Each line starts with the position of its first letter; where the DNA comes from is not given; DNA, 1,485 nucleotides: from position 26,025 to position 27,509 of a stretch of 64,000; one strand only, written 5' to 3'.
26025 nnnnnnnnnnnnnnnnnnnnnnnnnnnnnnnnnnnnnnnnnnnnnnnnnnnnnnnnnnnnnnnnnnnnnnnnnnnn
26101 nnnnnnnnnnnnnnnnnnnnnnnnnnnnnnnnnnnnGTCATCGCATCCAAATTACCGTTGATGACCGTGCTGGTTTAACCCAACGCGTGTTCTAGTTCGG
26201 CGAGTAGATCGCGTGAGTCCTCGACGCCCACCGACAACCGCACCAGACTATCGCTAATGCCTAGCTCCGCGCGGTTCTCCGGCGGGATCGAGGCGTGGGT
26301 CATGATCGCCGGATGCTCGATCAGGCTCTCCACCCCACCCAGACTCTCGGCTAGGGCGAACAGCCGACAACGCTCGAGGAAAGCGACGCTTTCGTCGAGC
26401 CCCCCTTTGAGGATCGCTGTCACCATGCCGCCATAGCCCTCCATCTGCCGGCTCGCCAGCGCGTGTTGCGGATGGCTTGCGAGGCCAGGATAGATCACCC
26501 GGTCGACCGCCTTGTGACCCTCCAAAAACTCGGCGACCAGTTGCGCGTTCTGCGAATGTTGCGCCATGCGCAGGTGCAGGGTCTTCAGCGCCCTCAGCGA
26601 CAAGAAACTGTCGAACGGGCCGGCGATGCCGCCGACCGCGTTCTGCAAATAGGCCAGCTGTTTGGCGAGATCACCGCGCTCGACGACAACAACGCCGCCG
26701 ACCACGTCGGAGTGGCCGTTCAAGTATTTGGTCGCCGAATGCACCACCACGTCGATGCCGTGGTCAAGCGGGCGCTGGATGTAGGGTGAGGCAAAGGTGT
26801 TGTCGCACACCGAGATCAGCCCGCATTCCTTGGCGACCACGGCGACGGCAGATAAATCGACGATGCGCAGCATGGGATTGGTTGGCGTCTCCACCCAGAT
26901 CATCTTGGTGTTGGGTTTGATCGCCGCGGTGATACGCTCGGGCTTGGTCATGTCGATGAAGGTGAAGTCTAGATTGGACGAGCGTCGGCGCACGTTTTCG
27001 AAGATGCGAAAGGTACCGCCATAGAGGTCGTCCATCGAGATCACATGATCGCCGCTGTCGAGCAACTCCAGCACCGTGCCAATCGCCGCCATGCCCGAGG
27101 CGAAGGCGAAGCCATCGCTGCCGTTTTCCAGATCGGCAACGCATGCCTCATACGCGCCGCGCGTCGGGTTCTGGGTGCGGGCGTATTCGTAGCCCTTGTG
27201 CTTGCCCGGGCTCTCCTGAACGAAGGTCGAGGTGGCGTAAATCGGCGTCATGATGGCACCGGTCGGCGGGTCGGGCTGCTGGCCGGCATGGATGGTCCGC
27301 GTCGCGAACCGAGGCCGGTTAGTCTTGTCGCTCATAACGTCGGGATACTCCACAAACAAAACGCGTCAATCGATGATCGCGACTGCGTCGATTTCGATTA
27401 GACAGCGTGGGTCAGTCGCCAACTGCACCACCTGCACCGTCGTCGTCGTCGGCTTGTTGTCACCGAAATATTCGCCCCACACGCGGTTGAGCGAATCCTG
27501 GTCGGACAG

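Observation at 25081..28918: Four-gene minus-strand operon coupling two PLP-dependent sulfur-amino-acid enzymes with RidA and an NAD-dependent epimerase/dehydratase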

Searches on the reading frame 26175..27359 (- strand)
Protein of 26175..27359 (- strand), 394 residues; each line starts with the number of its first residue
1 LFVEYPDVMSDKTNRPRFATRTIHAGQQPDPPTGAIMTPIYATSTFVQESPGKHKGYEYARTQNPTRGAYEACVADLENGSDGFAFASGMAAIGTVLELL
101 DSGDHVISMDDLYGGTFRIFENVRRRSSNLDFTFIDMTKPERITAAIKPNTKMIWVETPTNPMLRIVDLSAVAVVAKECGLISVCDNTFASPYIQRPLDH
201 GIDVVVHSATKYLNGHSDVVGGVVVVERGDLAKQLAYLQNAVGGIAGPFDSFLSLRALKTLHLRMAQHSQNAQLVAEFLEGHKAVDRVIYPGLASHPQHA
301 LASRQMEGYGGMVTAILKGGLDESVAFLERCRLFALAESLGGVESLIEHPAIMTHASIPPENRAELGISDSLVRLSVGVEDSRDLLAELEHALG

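Call 3: search_protein_families(library=pfam, proteins=[window:26175-27359:-])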
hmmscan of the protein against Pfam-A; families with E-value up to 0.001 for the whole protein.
window:26175-27359:- (394 aa): 1 family
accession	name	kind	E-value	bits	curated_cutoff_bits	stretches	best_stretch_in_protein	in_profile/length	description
PF01053.26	Cys_Met_Meta_PP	-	2.2e-149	497.6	27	1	20-393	2-380/381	Cys/Met metabolism PLP-dependent enzyme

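Call 4: search_protein_families(library=ncbifam, proteins=[window:26175-27359:-])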
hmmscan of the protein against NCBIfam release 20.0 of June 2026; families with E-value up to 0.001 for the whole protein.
window:26175-27359:- (394 aa): 49 families (the best 25 are shown)
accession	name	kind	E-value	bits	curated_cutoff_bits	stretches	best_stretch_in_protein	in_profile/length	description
NF005871.0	PRK07811.1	equivalog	7.2e-152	505.5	513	1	10-393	5-386/389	cystathionine gamma-synthase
NF005810.0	PRK07671.1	equivalog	2.1e-151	504.3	594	1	19-393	4-376/377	bifunctional cystathionine gamma-lyase/homocysteine desulfhydrase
NF004821.0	PRK06176.1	equivalog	2.8e-147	490.5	642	1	17-393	2-376/380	cystathionine gamma-synthase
TIGR01328.1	met_gam_lyase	equivalog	3.2e-127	424.6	549.7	1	17-393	3-388/391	methionine gamma-lyase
NF005976.0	PRK08064.1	equivalog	3.4e-127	424.6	627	1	18-393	7-380/390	cystathionine beta-lyase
TIGR02080.1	O_succ_thio_ly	equivalog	4.9e-120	400.7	504.55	1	18-393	4-379/382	cystathionine gamma-synthase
NF006450.0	PRK08776.1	equivalog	1.7e-118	395.9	730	1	17-393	12-388/405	O-succinylhomoserine (thiol)-lyase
NF005695.0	PRK07503.1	equivalog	2.5e-118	395.3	666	1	9-393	1-394/403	methionine gamma-lyase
NF006095.0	PRK08247.1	equivalog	6.1e-115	383.9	585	1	18-393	6-363/369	methionine biosynthesis PLP-dependent protein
NF004876.0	PRK06234.1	subfamily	2.3e-113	379.2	666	1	15-393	6-395/400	methionine gamma-lyase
NF005263.0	PRK06767.1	equivalog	6.1e-112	374.5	617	1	17-393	5-383/392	methionine gamma-lyase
TIGR01329.1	cysta_beta_ly_E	equivalog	1.4e-108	363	487.5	1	20-393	3-378/383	cystathionine beta-lyase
NF006347.0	PRK08574.1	equivalog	5.6e-106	354.5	477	1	26-393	10-382/385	cystathionine gamma-synthase family protein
NF006097.0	PRK08249.1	equivalog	2.6e-104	348.8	600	1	12-393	5-393/402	cystathionine gamma-synthase family protein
NF006463.0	PRK08861.1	equivalog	3.4e-103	345.6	670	1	17-393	5-381/388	O-succinylhomoserine (thiol)-lyase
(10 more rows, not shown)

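Call 27: search_solved_structures(query=window:26175-27335:-, max_evalue=1e-60, show_alignments=0)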
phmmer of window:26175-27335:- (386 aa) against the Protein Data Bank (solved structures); distinct sequences matched with E-value up to 1e-60: 69 (the best 60 are shown).
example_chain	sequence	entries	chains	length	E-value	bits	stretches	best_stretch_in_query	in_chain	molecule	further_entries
4ixs_A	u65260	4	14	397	2.1e-170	570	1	9-385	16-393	Cystathionine gamma-lyase-like protein | Cystathionine gamma-lyase-like protein, LYS201A modified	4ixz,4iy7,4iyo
3e6g_A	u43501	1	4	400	2.2e-170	569.9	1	9-385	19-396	Cystathionine gamma-lyase-like protein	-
6k1o_A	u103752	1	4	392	1.4e-168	564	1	9-385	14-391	Cystathionine gamma-lyase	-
6k1l_A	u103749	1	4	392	1e-167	561.2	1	9-385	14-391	Cystathionine gamma-lyase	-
6k1n_A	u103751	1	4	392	1.1e-167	561.1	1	9-385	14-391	Cystathionine gamma-lyase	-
6k1m_A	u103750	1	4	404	1.2e-167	560.9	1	9-385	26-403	Cystathionine gamma-lyase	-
6cja_A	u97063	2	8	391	1.2e-166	557.6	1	5-386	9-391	Cystathionine beta-lyase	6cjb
7ba4_A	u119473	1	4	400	2.7e-160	536.7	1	9-385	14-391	Cystathionine gamma-lyase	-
4l0o_H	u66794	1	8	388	9.2e-130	436.3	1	9-385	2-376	Cystathionine gamma-synthase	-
7d7o_A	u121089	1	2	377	2.4e-126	425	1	9-385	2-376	Bifunctional cystathionine gamma-lyase/homocysteine desulfhydrase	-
3qhx_A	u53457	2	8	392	2.8e-121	408.4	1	10-386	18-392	Cystathionine gamma-synthase MetB (Cgs)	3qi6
8j6n_A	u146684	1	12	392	7.3e-121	407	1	9-385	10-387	Cystathionine gamma-lyase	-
6nba_A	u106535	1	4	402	5.8e-119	400.7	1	9-385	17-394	Cystathionine gamma-lyase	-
2nmp_A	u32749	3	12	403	5.9e-119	400.7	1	9-385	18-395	Cystathionine gamma-lyase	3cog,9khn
3elp_B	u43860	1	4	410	6.3e-119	400.6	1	9-385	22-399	Cystathionine gamma-lyase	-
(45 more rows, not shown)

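Call 50: find_related_loci(query=window:26175-27335:-, collection=metagenome_contigs, flank=6000)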
Query window:26175-27335:- (386 aa) in metagenome_contigs; peptide patterns used: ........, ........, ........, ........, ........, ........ (x = any residue, [..] = any of these).
600 stretches matched a pattern (row limit reached: there are more); 599 encode a relative of the query (tblastn E <= 1e-3); the best 80 are kept; 80 distinct loci.
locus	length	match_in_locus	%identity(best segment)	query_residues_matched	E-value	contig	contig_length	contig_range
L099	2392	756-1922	68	1-385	0e+0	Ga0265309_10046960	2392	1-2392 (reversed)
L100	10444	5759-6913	69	2-385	0e+0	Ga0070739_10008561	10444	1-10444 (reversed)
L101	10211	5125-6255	69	9-385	0e+0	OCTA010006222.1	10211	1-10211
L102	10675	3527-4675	69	4-385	0e+0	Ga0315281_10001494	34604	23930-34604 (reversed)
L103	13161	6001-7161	69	1-386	0e+0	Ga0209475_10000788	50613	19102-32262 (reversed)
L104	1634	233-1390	67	1-385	0e+0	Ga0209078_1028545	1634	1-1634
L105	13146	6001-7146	65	4-385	8e-180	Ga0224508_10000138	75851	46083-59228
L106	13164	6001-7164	66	1-386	4e-179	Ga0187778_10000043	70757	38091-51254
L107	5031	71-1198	71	10-385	0e+0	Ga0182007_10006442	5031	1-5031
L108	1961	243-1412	68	1-385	0e+0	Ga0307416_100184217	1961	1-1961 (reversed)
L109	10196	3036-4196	64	1-385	4e-177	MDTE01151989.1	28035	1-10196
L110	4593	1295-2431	67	9-386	0e+0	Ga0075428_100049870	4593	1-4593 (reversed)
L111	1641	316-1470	67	1-385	0e+0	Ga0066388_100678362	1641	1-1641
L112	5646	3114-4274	65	1-386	9e-179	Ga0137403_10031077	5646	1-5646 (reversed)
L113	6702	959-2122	67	1-385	8e-177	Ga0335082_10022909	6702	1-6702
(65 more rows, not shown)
